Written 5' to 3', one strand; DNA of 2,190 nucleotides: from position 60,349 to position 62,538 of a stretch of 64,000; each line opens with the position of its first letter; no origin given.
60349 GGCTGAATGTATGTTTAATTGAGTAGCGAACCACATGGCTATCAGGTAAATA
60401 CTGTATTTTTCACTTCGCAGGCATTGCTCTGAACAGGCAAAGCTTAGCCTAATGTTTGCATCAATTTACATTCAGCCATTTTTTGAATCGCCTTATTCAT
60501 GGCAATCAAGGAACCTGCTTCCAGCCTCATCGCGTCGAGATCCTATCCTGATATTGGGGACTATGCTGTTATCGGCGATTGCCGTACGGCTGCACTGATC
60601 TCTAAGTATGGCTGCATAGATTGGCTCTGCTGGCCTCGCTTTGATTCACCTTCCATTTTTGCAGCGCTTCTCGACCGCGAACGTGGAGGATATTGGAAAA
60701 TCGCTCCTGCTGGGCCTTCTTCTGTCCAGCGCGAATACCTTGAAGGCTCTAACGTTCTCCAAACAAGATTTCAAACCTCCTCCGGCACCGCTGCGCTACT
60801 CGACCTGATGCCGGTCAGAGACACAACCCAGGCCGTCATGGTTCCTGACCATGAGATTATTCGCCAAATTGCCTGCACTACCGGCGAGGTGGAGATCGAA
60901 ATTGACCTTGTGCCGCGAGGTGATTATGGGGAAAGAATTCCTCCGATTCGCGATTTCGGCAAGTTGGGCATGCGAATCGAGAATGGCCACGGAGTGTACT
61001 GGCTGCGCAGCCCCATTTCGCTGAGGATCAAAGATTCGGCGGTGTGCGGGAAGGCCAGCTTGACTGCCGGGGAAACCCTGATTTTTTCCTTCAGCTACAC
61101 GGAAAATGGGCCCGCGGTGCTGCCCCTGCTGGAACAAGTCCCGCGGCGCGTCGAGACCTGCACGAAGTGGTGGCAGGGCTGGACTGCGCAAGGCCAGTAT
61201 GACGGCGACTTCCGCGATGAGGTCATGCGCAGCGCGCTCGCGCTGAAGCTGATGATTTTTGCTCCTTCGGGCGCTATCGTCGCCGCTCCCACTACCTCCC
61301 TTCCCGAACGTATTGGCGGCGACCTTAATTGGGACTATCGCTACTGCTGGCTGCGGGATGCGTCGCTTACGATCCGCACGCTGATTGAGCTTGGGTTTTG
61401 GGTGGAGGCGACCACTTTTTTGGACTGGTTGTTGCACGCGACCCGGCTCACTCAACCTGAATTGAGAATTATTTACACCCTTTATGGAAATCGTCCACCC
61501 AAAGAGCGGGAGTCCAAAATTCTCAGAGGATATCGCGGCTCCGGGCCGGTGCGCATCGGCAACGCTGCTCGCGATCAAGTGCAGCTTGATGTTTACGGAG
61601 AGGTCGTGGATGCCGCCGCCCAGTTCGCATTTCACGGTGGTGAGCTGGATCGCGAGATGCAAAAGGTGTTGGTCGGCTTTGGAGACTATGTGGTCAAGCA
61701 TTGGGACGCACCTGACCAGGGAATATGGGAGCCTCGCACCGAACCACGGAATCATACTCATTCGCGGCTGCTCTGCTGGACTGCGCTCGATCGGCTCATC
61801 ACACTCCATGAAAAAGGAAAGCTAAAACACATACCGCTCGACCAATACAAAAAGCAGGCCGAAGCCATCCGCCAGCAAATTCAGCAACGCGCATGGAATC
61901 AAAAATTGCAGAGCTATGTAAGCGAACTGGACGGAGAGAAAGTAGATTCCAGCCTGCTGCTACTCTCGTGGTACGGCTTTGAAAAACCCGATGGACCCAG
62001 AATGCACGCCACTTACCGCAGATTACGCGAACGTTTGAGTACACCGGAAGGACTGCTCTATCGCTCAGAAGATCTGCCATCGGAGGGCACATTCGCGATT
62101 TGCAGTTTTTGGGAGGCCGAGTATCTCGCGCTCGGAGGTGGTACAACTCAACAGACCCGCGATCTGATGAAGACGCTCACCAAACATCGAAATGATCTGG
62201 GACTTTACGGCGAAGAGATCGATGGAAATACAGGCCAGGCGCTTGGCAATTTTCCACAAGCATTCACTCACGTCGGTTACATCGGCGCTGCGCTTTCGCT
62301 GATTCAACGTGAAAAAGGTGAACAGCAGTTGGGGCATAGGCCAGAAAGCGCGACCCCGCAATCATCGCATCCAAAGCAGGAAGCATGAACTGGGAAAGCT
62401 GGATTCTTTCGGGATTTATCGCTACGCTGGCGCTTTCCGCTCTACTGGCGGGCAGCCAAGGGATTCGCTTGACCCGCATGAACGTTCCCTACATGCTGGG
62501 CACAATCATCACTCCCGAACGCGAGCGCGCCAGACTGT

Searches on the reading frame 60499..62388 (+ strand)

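Call 8: search_protein_families(library=pfam, proteins=[window:60499-62388:+], max_evalue=0.001)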
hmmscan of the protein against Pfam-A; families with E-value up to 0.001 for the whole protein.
window:60499-62388:+ (629 aa): 2 families
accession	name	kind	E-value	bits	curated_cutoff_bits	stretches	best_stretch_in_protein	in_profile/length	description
PF00723.27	Glyco_hydro_15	-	9.8e-59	199.8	22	2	238-543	3-329/427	Glycosyl hydrolases family 15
PF19291.4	TREH_N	-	3.1e-13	49.9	23.1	1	17-172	13-156/211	Trehalase-like, N-terminal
